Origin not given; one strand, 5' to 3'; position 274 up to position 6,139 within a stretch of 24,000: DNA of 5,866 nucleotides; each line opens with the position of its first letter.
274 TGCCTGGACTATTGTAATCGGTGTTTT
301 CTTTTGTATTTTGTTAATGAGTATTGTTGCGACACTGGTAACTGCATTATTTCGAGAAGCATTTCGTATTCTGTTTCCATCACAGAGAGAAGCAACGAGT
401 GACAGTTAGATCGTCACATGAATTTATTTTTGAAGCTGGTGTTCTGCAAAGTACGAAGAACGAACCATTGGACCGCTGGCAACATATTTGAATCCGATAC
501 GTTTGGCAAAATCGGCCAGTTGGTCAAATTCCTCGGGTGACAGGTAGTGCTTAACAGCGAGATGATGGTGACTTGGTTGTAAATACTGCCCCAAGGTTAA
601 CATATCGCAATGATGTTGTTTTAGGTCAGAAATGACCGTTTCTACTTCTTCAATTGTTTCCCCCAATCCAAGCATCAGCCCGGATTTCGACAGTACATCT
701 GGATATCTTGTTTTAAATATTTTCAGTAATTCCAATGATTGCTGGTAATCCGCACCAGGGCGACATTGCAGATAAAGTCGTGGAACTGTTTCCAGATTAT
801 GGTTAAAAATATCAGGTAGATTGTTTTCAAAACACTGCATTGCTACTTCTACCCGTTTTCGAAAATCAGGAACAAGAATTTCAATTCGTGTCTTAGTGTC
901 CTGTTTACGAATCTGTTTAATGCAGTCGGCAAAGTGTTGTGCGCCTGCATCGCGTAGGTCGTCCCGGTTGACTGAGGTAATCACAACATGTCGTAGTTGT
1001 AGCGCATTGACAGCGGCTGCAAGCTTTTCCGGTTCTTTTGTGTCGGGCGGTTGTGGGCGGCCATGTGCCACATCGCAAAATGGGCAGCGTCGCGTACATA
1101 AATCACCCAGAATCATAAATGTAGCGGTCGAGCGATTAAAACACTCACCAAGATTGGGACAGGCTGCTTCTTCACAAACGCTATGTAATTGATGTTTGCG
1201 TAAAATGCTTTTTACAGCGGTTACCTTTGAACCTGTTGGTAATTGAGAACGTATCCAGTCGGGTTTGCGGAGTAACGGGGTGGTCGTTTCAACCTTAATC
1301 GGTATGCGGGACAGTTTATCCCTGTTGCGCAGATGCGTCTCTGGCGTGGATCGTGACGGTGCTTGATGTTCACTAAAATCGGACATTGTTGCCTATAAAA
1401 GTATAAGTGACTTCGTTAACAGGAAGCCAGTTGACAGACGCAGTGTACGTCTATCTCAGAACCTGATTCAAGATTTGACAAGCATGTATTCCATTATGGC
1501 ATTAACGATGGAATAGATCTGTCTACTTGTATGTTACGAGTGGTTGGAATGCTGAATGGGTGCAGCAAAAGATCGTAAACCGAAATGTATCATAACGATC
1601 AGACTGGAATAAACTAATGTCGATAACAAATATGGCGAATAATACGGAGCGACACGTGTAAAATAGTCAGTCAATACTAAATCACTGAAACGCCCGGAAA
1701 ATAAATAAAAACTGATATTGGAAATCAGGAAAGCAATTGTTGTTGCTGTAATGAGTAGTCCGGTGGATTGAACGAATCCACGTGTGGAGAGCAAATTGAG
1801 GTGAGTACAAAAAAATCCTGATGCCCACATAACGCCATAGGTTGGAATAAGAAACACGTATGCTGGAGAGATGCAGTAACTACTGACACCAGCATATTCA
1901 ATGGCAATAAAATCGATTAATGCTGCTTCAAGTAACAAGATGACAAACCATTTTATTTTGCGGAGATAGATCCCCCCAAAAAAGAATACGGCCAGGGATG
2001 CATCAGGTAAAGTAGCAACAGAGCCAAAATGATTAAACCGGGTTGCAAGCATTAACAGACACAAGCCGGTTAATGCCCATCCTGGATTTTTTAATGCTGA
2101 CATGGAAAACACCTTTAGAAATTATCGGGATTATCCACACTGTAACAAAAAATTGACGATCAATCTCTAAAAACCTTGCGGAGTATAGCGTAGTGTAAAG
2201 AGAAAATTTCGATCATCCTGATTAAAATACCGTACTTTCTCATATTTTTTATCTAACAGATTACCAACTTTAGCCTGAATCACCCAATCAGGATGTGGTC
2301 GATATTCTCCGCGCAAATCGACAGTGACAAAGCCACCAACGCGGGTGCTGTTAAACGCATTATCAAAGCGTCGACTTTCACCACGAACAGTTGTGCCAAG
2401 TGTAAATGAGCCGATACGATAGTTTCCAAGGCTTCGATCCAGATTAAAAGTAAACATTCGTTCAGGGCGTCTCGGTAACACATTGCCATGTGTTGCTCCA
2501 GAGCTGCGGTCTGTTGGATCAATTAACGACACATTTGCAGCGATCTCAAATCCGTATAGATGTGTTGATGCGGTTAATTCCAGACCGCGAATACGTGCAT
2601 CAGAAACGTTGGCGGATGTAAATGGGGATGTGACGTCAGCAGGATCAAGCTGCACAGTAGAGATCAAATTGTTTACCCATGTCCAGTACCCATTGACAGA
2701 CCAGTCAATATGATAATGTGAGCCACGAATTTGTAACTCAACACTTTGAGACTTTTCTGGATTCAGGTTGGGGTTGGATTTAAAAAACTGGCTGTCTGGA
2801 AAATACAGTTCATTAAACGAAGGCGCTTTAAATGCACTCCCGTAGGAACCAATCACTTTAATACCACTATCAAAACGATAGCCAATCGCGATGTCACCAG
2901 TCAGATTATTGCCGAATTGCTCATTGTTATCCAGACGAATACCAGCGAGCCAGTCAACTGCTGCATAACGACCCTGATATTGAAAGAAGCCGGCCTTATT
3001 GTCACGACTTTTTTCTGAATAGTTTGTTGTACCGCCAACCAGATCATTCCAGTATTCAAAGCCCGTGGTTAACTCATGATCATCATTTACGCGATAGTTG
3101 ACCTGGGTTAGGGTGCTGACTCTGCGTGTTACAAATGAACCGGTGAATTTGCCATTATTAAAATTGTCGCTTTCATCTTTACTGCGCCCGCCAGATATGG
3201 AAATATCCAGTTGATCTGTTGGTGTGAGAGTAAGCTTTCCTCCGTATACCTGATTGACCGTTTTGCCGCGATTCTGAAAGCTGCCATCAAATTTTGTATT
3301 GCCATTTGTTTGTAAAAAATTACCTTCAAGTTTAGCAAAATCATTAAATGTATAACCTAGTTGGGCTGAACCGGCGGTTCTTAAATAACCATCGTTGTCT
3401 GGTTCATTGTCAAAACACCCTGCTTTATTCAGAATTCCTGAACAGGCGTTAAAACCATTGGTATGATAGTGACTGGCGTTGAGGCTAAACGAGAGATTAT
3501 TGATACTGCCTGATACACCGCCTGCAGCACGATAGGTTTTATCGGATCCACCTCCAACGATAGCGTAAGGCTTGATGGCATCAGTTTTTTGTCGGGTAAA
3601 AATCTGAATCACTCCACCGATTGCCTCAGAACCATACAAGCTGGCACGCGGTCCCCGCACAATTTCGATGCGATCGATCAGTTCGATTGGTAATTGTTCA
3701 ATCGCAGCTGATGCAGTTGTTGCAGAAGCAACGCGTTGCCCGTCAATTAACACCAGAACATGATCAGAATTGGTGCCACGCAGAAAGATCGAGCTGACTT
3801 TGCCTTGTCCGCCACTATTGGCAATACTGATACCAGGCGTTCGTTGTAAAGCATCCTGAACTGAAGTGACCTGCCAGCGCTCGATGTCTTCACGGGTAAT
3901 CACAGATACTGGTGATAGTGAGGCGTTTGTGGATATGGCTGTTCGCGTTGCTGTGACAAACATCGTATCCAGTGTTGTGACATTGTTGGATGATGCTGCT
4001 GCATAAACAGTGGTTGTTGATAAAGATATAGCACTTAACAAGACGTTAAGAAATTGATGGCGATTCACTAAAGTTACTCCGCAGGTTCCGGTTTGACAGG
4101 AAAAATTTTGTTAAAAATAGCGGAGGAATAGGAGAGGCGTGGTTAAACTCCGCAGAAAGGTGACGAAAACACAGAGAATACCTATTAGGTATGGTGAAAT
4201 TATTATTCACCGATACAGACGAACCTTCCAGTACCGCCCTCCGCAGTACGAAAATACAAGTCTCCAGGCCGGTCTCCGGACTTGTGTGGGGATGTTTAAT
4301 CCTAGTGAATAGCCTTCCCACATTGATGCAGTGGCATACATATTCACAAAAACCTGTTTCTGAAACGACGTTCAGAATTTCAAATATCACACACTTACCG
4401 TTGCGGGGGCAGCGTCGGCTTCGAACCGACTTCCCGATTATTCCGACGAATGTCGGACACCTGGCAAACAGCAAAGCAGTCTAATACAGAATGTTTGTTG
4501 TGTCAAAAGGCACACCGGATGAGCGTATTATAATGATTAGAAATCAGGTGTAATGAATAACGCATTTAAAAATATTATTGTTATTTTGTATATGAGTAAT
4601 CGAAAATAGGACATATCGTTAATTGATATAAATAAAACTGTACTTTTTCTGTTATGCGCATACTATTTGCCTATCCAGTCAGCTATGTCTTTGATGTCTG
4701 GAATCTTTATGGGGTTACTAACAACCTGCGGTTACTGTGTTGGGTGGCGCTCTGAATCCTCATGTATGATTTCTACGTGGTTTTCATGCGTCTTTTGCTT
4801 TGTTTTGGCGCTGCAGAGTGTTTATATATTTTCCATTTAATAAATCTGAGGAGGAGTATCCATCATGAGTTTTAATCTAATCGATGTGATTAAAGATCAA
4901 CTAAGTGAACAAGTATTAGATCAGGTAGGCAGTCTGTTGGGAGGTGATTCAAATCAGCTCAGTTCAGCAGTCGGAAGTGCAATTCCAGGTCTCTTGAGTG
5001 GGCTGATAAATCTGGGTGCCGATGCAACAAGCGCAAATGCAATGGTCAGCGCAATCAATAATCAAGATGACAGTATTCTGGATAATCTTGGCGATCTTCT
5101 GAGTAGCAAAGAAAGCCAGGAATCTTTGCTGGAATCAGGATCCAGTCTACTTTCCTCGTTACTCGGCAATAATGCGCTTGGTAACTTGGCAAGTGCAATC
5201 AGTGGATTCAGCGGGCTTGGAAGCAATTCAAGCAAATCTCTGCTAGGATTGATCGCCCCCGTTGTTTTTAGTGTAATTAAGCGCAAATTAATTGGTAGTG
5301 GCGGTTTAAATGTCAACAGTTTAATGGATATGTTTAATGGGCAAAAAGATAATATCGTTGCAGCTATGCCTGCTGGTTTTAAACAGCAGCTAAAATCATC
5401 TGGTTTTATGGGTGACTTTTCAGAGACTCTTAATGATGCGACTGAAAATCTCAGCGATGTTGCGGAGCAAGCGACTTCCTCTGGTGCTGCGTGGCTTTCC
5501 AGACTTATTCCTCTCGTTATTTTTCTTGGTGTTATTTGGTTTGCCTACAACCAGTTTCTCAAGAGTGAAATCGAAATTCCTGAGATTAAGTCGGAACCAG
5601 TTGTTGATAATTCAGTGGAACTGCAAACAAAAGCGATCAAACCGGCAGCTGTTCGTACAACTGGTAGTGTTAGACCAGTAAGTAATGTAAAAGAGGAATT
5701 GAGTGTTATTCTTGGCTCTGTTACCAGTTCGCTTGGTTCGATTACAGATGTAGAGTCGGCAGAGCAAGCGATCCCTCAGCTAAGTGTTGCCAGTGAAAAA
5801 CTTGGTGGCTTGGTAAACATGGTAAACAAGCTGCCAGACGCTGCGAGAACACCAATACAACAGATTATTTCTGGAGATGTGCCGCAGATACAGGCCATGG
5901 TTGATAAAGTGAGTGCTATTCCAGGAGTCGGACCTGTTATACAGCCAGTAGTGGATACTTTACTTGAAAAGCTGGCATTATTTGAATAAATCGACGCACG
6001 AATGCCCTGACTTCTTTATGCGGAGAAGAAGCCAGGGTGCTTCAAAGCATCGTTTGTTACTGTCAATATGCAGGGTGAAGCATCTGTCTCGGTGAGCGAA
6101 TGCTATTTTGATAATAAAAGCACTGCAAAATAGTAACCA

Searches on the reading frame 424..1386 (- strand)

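Call 90: search_protein_families(library=pfam, max_evalue=0.0001, proteins=[window:424-1386:-])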
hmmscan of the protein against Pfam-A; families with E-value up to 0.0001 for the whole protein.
window:424-1386:- (320 aa): 2 families
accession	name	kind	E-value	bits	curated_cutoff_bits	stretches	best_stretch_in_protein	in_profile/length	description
PF04055.27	Radical_SAM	-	2.2e-21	77.2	29.5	1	92-254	2-165/166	Radical SAM superfamily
PF16881.10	LIAS_N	-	2.5e-08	34.7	27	1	35-76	56-96/96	N-terminal domain of lipoyl synthase of Radical_SAM family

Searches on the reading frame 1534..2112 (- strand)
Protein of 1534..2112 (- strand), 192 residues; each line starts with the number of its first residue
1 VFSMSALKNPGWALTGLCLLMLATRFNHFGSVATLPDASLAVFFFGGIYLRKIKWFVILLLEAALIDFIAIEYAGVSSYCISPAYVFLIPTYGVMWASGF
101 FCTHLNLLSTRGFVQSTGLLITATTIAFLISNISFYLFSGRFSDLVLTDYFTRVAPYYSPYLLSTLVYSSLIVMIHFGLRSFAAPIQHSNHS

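Call 90: search_protein_families(library=pfam, max_evalue=0.0001, proteins=[window:1534-2112:-])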
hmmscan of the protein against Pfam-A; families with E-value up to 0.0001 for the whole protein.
window:1534-2112:- (192 aa): 1 family
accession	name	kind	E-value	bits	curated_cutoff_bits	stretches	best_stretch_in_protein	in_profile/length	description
PF20221.3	DUF6580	-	8.4e-06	26.5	27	1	12-174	8-150/162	Family of unknown function (DUF6580)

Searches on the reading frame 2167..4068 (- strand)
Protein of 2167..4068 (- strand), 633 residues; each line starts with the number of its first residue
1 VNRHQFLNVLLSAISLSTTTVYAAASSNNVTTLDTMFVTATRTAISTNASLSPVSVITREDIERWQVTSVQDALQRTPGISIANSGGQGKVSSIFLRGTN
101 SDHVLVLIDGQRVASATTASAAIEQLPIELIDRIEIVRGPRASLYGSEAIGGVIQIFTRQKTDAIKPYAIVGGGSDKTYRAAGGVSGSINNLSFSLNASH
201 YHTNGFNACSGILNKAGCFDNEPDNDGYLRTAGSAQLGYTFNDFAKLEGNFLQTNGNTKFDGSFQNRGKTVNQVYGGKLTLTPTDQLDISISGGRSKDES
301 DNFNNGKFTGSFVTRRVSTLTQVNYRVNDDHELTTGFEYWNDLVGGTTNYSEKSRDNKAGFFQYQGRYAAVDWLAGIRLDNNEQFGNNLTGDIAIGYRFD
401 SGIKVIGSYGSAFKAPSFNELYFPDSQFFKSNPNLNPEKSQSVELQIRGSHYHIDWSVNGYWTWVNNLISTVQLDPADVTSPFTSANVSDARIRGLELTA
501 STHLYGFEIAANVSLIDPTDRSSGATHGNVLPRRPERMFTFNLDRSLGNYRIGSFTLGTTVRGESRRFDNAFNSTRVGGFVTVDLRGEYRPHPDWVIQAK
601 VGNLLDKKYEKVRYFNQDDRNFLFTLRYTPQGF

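Call 90: search_protein_families(library=pfam, max_evalue=0.0001, proteins=[window:2167-4068:-])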
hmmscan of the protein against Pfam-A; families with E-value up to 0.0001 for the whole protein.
window:2167-4068:- (633 aa): 2 families
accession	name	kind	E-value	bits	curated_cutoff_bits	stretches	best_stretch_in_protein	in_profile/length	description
PF00593.30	TonB_dep_Rec_b-barrel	-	5.1e-45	155.6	27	1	175-604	11-436/436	TonB dependent receptor-like, beta-barrel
PF07715.20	Plug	-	3.4e-31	108.4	23.9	1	50-153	5-107/107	TonB-dependent Receptor Plug Domain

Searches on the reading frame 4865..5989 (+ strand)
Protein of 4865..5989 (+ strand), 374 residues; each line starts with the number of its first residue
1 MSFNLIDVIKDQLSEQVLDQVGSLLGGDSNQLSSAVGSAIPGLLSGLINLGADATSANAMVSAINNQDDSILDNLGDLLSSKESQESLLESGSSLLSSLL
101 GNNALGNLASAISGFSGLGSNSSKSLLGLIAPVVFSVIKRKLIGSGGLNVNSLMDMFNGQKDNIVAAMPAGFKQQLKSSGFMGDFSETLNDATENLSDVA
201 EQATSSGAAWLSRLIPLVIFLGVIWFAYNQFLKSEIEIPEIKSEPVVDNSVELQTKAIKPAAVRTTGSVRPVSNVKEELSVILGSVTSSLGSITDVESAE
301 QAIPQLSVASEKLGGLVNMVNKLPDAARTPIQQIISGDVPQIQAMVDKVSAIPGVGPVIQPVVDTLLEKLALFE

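Call 90: search_protein_families(library=pfam, max_evalue=0.0001, proteins=[window:4865-5989:+])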
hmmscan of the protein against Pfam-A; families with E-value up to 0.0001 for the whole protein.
window:4865-5989:+ (374 aa): 1 family
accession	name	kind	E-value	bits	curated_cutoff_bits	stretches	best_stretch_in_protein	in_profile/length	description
PF06078.17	DUF937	-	3.4e-24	86.2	25.4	1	7-139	1-133/135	Bacterial protein of unknown function (DUF937)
